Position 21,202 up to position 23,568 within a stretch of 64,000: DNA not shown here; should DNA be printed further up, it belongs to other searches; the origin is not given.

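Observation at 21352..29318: Contiguous polyprenyl-phosphate pentose pathway (ubiA-like, dprE1, dprE2) flanked by three polytopic glycosyltransferases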

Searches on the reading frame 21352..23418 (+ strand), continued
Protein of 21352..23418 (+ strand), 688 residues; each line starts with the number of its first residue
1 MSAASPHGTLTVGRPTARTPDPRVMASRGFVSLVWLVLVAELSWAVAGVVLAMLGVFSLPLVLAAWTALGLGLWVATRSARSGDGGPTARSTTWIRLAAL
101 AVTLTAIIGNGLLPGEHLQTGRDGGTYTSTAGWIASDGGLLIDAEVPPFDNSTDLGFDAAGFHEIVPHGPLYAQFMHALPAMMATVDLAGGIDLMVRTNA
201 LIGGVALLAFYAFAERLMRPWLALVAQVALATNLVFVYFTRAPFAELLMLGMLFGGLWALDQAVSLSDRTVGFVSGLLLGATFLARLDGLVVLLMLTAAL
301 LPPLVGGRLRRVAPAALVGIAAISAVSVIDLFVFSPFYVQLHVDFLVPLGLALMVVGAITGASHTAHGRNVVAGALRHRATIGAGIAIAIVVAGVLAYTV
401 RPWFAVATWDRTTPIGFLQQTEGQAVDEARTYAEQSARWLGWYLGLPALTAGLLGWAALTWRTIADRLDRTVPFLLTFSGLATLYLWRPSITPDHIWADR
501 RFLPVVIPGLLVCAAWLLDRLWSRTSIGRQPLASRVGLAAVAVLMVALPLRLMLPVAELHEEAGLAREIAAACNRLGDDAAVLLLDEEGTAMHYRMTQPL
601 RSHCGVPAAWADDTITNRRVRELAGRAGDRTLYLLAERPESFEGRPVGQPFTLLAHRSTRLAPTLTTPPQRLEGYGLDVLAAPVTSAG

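Call 66: list_cluster_members(proteins=[P0075, P0010, P0371, P0111, P0112, P0113, P0116, P0122, P0361, P0016])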
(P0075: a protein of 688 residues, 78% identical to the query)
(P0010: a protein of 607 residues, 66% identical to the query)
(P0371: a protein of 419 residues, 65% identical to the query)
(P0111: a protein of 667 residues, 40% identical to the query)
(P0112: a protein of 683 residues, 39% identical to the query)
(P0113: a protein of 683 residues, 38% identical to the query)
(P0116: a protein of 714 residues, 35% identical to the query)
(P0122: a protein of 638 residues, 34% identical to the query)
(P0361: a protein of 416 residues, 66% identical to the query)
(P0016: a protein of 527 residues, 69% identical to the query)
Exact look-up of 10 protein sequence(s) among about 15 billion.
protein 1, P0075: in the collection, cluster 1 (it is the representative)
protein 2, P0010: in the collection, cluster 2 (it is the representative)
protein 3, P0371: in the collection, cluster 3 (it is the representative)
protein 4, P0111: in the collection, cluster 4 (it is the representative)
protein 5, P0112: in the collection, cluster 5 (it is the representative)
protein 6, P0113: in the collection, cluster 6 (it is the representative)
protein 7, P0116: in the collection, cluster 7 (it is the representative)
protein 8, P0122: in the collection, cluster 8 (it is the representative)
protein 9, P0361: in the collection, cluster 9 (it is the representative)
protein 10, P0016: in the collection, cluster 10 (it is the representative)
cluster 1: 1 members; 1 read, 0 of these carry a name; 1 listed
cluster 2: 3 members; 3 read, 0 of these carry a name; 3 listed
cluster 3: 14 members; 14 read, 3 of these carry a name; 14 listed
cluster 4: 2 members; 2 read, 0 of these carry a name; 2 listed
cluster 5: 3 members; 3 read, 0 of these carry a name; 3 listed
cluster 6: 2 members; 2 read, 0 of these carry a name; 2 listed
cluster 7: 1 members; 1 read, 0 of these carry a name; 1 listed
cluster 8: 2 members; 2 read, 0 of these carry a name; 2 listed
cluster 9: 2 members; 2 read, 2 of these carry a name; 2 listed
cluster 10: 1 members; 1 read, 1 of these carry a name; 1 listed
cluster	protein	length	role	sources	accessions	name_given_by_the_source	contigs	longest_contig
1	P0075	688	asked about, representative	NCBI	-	-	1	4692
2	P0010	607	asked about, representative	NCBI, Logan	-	-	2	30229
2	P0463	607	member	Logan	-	-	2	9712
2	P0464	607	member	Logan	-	-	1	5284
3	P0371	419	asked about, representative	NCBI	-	-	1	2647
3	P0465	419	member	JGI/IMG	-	uncharacterized membrane protein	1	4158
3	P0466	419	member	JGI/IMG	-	uncharacterized membrane protein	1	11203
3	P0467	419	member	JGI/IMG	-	uncharacterized membrane protein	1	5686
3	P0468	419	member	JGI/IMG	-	-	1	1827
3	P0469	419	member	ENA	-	-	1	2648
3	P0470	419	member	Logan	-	-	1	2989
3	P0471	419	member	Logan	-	-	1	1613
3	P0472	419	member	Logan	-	-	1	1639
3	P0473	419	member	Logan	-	-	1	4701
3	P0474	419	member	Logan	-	-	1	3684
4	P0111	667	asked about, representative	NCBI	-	-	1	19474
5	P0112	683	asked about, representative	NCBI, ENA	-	-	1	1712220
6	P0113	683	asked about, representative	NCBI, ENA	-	-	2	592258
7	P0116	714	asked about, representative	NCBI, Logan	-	-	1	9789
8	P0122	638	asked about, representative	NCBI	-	-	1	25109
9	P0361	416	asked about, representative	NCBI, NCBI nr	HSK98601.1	MAG TPA: glycosyltransferase 87 family protein [Euzebyales bacterium] | glycosyltransferase 87 family protein [Euzebyales bacterium]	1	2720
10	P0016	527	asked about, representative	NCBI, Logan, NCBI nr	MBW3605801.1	MAG: glycosyltransferase family 39 protein [Actinobacteria bacterium] | glycosyltransferase family 39 protein [Actinomycetota bacterium]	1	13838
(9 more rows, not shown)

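Call 72: search_protein_families(library=pfam, proteins=[window:21352-23415:+], max_evalue=5)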
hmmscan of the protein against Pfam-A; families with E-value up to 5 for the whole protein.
window:21352-23415:+ (688 aa): 1 family
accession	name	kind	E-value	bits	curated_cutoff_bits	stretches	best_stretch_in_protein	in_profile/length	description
PF13231.12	PMT_2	-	0.00029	21.5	26.1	1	199-327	28-155/160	Dolichyl-phosphate-mannose-protein mannosyltransferase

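Call 90: search_dna_similar(query=window:21352-23415:+, collection=plasmids, mode=protein, max_evalue=0.00001, max_rows=15)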
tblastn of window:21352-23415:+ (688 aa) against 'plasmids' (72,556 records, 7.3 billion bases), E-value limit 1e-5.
Records with a match: 1; places in all: 1; records where one place covers at least 80% of the query: 1.
Best place of each record, by identity: <60% 1.
By first word of the organism name: Nonomuraea 1.
By predicted mobility (MOB-suite, as given by PLSDB): non-mobilizable 1.
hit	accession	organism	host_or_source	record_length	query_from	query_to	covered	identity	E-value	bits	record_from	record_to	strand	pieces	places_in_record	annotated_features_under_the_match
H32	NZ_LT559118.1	Nonomuraea gerenzanensis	-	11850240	110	670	82%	28.4%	2e-19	101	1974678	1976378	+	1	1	none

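Call 93: find_encoding_contigs(protein=P0111, flank=10000, max_places=1)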
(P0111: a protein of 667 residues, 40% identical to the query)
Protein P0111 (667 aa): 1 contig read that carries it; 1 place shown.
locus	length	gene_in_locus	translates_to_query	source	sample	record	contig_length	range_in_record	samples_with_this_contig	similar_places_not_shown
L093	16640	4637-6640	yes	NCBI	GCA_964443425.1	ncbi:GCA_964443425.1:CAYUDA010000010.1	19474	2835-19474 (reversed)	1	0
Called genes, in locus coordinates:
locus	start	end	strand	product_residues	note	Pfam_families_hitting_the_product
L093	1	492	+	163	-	?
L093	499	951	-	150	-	PF02657:SufE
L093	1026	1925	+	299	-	PF00581:Rhodanese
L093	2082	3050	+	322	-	PF00535:Glycos_transf_2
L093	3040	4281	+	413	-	PF04230:PS_pyruv_trans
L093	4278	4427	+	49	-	-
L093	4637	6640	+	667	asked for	-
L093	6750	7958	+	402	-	PF07690:MFS_1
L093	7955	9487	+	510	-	PF17767:NAPRTase_N, PF17956:NAPRTase_C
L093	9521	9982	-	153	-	PF01592:NifU_N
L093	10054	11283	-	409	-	PF00266:Aminotran_5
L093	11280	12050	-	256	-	PF00005:ABC_tran, PF02463:SMC_N (faint)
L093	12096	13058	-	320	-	PF00296:Bac_luciferase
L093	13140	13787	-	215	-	PF00578:AhpC-TSA, PF08534:Redoxin, PF13098:Thioredoxin_2 (weak)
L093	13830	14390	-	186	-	PF02600:DsbB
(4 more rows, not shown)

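Call 94: find_encoding_contigs(protein=P0109, flank=5000, max_places=1)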
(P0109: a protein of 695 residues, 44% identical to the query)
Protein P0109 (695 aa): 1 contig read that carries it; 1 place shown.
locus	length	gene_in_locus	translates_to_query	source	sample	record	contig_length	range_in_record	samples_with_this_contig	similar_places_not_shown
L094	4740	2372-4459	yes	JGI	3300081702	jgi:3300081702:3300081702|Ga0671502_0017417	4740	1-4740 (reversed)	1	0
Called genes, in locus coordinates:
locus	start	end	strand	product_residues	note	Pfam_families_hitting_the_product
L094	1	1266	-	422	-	?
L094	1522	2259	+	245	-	PF13489:Methyltransf_23, PF13649:Methyltransf_25 (weak), PF08241:Methyltransf_11, PF08242:Methyltransf_12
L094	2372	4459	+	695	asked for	-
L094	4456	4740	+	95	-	?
